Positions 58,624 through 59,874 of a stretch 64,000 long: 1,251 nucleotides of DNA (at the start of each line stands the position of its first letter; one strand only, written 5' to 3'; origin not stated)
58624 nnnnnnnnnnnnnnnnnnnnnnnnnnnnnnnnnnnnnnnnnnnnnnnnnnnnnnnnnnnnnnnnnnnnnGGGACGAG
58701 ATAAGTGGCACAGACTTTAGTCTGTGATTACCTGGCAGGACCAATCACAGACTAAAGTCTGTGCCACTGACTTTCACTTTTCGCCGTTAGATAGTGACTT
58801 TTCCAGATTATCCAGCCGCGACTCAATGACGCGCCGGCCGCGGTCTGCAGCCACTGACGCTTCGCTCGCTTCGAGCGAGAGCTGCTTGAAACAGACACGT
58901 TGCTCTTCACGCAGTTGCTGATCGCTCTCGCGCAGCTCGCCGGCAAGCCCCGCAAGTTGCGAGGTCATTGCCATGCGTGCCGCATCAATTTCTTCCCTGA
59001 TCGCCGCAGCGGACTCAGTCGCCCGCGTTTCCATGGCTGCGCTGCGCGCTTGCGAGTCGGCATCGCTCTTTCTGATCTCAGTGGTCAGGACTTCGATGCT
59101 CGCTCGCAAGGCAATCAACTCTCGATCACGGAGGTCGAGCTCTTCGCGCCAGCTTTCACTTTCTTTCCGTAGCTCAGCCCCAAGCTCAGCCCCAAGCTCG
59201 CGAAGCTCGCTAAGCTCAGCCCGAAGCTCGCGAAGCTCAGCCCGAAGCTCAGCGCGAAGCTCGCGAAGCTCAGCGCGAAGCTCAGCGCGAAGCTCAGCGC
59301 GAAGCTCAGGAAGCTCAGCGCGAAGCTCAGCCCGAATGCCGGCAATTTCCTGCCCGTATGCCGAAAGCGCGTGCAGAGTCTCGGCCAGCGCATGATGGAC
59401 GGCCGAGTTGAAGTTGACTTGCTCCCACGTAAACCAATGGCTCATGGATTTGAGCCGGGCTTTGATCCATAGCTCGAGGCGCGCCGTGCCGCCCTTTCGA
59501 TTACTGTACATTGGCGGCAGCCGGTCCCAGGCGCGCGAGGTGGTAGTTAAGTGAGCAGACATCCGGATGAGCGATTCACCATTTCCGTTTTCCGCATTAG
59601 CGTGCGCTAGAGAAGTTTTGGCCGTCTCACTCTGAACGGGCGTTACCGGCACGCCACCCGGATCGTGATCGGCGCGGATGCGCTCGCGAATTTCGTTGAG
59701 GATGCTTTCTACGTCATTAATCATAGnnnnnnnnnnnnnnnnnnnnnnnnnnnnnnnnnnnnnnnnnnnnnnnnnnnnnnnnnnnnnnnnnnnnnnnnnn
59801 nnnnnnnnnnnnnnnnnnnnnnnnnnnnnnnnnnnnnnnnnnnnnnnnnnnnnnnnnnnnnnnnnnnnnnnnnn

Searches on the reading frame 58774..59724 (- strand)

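Call 12: search_protein_families(library=pfam, proteins=[window:58774-59724:-], max_evalue=0.001)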
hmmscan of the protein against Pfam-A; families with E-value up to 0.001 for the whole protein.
window:58774-59724:- (316 aa): 2 families
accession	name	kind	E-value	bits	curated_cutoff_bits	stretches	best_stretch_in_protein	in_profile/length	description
PF07798.16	CCDC90-like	-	1.7e-05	25.2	33.5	1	133-260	54-160/175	Coiled-coil domain-containing protein 90-like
PF12128.14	DUF3584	-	0.00076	17.5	31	1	132-291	293-451/1191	Protein of unknown function (DUF3584)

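Call 46: search_protein_families(library=ncbifam, proteins=[window:58774-59724:-], max_evalue=0.01)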
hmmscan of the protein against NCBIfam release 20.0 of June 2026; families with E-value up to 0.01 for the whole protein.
window:58774-59724:- (316 aa): 2 families
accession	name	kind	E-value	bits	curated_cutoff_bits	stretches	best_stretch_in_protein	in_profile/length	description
NF045487.1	ASRP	equivalog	0.0033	16.1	300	1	147-277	323-451/593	archaea-specific SMC-related protein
NF033441.0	BREX_BrxC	hypoth_equivalog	0.0085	14.4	400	1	136-248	1023-1129/1173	BREX system P-loop protein BrxC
